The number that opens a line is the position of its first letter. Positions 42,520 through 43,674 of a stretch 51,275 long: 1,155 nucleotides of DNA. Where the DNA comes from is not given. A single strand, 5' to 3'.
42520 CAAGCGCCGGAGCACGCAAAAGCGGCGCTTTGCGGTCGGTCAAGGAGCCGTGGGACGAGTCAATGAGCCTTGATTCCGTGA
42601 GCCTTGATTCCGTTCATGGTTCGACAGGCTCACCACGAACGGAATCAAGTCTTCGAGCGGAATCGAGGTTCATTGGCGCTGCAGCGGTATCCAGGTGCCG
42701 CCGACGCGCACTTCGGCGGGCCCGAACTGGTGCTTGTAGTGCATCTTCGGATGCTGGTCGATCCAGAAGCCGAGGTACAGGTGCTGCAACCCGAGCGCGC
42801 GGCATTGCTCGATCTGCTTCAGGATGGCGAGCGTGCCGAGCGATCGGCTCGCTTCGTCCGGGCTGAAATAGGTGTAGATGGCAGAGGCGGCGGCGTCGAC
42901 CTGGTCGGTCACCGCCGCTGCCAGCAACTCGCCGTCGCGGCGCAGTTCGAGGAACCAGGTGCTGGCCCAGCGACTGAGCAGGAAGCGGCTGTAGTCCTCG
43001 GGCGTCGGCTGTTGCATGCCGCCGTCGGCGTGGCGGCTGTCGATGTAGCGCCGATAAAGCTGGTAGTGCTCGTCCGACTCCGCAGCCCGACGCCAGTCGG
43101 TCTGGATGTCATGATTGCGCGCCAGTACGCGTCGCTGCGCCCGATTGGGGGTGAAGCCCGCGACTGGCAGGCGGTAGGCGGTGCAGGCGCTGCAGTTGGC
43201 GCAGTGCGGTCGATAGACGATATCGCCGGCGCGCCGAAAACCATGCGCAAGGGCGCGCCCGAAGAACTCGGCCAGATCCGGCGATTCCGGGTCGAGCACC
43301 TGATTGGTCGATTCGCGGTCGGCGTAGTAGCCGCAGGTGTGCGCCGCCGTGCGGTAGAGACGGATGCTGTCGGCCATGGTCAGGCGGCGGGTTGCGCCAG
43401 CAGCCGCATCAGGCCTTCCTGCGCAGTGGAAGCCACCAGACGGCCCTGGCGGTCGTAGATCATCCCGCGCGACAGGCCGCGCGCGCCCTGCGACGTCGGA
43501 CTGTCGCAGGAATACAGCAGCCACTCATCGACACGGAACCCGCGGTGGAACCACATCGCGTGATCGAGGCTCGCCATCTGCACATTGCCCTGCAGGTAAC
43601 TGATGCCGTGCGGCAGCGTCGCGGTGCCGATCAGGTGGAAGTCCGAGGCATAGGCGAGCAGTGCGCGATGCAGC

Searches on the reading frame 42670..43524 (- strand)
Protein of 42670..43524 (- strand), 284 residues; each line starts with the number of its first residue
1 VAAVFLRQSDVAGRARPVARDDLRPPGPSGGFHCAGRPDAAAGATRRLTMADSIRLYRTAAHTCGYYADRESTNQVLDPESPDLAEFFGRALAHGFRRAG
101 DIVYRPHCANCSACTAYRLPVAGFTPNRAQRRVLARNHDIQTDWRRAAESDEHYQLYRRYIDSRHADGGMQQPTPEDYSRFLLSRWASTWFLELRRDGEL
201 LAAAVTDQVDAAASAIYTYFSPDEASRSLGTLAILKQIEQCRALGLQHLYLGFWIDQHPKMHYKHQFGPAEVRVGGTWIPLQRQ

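Call 12: search_protein_families(library=pfam, proteins=[window:42670-43524:-])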
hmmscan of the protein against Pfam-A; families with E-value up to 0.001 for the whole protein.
window:42670-43524:- (284 aa): 4 families
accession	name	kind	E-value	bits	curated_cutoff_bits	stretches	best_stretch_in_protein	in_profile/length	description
PF04377.21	ATE_C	-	2.7e-40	138.2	25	1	152-272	1-120/122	Arginine-tRNA-protein transferase, C terminus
PF04376.19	ATE_N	-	8.9e-20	71.1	27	1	62-132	1-72/72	Arginine-tRNA-protein transferase, N terminus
PF13480.13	Acetyltransf_6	-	1.5e-08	35.3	22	1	128-253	8-136/143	Acetyltransferase (GNAT) domain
PF00583.31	Acetyltransf_1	-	0.00055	20.6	20.7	1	174-262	19-109/116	Acetyltransferase (GNAT) family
